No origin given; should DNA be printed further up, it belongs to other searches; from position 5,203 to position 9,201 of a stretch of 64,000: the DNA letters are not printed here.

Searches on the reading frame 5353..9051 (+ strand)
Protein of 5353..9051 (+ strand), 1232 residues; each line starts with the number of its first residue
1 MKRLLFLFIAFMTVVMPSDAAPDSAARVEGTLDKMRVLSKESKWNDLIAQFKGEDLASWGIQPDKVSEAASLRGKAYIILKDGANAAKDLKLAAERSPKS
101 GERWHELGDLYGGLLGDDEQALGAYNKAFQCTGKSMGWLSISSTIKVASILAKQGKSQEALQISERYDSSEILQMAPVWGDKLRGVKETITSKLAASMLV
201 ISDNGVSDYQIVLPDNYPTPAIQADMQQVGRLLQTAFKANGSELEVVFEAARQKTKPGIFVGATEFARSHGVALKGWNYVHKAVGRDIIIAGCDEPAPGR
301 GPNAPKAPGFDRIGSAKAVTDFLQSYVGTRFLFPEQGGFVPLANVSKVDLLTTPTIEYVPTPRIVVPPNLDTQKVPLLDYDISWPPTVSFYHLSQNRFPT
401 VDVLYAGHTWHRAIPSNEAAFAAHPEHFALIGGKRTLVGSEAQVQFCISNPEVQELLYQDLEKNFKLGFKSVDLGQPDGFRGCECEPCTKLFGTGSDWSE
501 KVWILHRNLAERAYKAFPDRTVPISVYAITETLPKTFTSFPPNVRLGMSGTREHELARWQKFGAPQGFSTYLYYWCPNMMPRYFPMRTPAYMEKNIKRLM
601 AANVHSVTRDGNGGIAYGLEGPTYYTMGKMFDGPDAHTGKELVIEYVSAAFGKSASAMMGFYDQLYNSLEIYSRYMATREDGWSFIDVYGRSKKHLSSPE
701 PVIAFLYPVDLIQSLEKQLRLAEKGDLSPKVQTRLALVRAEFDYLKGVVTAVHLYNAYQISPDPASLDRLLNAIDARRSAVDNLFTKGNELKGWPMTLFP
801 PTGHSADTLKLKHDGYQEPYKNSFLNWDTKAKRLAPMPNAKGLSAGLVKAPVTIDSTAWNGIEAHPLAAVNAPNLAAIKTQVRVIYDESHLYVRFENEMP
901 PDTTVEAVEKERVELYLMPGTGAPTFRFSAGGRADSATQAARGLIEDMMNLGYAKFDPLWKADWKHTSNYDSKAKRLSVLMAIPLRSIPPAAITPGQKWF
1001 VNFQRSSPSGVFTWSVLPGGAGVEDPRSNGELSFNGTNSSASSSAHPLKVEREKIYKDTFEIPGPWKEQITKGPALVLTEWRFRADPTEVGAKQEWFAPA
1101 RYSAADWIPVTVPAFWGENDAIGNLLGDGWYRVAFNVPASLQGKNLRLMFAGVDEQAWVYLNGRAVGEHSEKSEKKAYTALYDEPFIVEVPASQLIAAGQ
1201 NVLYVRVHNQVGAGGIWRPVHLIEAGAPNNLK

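Call 10: search_protein_families(library=pfam, proteins=[window:5353-9051:+], max_evalue=0.001)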
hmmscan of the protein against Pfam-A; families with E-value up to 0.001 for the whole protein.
window:5353-9051:+ (1232 aa): 3 families
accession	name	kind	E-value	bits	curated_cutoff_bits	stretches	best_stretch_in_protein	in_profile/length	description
PF16126.11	DUF4838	-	4.6e-24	85.6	26.6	1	353-661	3-323/325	Domain of unknown function (DUF4838)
PF02837.24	Glyco_hydro_2_N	-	1.8e-08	34.9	28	1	1080-1175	7-113/169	Glycosyl hydrolases family 2, sugar binding domain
PF22666.2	Glyco_hydro_2_N2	-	0.00014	22.4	27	1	1129-1169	50-91/167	Glycosyl hydrolase 2 galactose-binding domain-like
